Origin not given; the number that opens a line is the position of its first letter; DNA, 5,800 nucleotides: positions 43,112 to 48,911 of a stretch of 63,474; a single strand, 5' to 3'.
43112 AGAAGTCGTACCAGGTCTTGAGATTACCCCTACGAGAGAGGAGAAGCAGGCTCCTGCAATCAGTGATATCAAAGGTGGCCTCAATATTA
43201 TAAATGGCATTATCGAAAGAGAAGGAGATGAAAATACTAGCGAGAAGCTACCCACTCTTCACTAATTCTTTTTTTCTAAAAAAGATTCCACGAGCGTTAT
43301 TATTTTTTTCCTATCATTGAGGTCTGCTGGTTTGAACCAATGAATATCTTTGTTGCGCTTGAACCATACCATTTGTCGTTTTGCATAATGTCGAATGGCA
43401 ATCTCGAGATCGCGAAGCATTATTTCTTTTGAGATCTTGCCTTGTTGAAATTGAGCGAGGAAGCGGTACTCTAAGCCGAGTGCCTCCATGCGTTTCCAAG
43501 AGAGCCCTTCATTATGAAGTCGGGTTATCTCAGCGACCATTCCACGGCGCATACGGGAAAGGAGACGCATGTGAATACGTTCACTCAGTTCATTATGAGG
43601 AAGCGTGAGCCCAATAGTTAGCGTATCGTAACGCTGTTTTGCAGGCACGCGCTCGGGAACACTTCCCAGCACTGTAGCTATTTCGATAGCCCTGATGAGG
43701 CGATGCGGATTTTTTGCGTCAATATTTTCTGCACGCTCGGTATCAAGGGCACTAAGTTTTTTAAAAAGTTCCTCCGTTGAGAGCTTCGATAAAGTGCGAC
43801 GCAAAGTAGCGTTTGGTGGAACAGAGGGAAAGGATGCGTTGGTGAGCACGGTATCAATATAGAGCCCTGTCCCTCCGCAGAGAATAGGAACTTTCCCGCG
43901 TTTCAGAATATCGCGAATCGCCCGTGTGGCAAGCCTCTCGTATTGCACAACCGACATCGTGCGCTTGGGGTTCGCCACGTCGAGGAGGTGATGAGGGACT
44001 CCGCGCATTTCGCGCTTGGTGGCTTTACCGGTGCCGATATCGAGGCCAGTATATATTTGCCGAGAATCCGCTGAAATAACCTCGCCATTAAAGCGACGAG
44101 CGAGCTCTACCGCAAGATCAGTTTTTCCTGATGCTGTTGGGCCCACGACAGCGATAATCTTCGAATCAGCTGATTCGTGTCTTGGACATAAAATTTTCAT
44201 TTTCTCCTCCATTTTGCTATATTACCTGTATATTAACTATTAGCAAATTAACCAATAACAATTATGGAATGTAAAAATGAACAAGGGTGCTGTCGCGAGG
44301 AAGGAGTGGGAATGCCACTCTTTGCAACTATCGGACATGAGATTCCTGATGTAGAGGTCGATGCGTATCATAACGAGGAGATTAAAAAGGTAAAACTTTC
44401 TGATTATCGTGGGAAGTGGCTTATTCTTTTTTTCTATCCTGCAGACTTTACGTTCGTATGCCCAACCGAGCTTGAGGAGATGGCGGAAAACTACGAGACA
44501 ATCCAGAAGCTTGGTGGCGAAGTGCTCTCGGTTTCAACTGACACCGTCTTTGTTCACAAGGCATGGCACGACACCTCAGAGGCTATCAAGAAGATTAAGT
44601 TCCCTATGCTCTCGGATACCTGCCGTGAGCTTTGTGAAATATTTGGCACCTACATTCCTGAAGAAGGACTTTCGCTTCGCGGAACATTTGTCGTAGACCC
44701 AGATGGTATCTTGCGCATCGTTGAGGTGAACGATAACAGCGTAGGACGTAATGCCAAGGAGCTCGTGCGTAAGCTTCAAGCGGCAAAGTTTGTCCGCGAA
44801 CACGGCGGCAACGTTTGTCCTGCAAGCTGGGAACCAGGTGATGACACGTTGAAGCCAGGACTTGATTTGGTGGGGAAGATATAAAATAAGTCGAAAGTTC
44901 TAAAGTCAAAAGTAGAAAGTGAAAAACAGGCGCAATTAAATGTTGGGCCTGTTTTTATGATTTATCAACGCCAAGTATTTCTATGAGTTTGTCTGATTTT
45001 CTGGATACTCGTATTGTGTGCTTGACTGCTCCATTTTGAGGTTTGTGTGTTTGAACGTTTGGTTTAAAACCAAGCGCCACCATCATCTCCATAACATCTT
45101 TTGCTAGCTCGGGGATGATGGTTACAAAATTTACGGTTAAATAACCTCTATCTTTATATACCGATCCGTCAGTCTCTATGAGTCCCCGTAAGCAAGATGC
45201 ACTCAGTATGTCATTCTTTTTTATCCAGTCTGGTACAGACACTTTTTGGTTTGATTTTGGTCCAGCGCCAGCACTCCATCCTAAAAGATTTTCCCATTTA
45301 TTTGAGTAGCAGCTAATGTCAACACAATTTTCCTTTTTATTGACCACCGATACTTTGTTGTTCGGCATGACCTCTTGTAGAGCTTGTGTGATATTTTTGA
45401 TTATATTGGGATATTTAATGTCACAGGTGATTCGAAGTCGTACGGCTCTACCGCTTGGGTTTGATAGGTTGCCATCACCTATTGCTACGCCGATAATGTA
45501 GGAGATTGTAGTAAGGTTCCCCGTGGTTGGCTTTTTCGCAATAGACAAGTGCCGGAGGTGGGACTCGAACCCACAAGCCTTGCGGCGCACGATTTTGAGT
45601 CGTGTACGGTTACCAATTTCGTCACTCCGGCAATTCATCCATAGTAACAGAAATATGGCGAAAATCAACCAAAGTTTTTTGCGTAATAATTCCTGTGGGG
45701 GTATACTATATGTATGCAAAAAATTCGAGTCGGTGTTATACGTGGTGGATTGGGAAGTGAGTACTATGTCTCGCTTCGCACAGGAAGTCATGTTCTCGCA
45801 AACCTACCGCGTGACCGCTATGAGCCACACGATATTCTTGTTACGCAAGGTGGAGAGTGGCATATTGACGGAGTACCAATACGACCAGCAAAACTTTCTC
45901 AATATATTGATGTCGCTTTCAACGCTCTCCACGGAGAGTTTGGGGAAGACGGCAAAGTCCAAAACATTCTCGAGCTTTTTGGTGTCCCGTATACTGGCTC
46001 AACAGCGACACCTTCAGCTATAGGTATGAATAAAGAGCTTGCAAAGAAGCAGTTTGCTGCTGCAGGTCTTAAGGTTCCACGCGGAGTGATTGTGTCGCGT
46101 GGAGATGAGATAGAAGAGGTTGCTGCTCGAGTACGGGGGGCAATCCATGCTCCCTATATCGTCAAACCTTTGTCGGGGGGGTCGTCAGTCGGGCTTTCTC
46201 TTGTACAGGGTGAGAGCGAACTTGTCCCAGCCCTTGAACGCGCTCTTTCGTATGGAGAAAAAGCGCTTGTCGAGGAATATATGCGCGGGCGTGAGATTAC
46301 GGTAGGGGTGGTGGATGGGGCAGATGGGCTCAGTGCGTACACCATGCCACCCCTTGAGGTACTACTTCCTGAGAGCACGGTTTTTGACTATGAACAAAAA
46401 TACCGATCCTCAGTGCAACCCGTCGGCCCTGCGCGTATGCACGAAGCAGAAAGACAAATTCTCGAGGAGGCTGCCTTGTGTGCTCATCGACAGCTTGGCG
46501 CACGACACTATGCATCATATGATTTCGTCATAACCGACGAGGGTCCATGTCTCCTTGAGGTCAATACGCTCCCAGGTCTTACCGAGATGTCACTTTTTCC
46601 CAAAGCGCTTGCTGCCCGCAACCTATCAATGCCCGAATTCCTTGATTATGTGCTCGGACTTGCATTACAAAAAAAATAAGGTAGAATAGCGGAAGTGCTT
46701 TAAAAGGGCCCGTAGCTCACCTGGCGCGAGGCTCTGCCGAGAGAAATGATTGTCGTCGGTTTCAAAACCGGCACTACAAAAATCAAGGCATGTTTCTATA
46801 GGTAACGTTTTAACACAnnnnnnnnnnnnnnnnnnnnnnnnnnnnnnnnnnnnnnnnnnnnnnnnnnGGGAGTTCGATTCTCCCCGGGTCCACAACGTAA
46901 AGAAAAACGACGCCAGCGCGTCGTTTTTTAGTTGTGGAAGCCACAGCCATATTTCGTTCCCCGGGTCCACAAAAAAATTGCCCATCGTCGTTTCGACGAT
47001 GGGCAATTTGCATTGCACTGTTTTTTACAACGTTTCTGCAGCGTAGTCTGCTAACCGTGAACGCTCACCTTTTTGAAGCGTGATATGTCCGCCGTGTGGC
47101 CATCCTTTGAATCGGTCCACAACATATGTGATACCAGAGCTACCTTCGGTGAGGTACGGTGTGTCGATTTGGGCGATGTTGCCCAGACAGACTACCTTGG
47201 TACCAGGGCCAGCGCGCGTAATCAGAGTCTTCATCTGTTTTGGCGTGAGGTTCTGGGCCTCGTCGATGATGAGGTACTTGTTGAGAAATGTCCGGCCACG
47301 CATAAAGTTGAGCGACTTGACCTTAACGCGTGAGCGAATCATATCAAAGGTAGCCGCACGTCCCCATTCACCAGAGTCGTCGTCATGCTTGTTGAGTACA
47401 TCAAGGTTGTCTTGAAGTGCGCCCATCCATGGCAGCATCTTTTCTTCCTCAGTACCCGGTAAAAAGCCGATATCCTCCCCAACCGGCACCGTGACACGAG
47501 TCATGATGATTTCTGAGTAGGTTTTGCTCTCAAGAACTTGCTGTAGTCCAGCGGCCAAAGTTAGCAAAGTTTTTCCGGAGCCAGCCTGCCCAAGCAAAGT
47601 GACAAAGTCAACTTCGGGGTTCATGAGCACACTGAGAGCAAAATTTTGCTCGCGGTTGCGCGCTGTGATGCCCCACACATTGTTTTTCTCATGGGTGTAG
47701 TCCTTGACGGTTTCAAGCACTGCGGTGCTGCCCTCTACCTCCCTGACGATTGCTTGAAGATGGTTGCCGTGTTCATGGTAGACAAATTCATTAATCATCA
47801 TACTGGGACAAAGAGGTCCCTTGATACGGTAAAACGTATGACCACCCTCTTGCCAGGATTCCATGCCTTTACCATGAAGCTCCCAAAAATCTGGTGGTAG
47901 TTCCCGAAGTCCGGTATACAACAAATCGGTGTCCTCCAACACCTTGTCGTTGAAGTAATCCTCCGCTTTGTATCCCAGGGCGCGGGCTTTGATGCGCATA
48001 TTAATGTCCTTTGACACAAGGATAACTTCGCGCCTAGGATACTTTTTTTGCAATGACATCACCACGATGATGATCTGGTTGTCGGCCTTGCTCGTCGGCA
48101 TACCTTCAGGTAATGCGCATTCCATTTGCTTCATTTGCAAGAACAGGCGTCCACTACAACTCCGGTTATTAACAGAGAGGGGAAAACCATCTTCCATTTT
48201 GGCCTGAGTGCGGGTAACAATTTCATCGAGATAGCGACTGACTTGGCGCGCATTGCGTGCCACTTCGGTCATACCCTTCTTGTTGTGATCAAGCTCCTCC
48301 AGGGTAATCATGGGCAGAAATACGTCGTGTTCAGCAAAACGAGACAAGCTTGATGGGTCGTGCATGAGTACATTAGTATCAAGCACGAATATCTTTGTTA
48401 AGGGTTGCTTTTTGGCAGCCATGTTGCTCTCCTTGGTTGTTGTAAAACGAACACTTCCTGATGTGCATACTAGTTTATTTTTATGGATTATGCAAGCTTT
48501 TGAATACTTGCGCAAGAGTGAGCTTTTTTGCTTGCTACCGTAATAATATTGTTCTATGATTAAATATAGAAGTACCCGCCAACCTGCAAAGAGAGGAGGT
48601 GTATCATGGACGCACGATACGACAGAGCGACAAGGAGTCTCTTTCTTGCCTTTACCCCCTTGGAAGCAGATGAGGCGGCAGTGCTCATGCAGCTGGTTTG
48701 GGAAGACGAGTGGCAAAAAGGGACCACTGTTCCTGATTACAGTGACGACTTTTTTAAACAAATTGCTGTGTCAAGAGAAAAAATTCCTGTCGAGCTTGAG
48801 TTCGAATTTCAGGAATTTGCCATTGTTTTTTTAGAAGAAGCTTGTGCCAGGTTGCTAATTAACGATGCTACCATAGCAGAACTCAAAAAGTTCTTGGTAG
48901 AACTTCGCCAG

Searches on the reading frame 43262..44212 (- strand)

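Call 29: search_protein_families(library=pfam, proteins=[window:43262-44212:-], max_evalue=0.001)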
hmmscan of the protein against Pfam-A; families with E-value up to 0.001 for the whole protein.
window:43262-44212:- (316 aa): 3 families
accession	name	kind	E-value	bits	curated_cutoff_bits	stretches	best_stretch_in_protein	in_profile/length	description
PF01715.23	IPPT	-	4.3e-65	220.2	23.6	1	52-286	1-242/243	IPP transferase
PF01745.22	IPT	-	4.7e-09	36.4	20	1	18-78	2-62/233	Isopentenyl transferase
PF13671.12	AAA_33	-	0.0009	20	27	0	20-58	2-41/143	AAA domain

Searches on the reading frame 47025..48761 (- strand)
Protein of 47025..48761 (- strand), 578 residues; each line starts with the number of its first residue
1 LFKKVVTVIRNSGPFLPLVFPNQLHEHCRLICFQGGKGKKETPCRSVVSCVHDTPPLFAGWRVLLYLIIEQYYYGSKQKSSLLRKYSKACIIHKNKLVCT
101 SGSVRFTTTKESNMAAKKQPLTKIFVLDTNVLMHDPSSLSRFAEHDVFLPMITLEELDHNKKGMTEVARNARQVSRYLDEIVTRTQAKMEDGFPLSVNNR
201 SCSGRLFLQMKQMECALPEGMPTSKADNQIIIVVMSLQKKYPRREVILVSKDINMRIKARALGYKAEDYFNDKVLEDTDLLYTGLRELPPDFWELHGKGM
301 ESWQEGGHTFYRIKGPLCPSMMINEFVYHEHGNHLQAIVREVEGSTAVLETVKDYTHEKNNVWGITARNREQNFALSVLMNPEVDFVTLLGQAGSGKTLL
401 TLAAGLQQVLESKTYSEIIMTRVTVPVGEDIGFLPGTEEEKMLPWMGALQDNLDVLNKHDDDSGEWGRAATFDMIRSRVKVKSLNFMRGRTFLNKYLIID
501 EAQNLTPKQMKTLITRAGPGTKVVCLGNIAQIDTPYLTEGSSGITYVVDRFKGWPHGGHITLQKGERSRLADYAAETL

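Call 29: search_protein_families(library=pfam, proteins=[window:47025-48761:-], max_evalue=0.001)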
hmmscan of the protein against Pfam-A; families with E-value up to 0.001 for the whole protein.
window:47025-48761:- (578 aa): 5 families
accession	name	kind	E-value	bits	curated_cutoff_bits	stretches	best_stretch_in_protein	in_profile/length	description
PF02562.22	PhoH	-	4.4e-44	150.9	27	1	365-566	2-190/205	PhoH-like protein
PF13638.12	PIN_4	-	1.6e-34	119.5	21.9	1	125-269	1-131/132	PIN domain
PF13604.12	AAA_30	-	1.5e-06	28.5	27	1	369-532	3-128/191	AAA domain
PF13401.12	AAA_22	-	0.0001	23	27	0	386-516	7-107/130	AAA domain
PF13245.12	AAA_19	-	0.00035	21.2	25.1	0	385-532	12-129/134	AAA domain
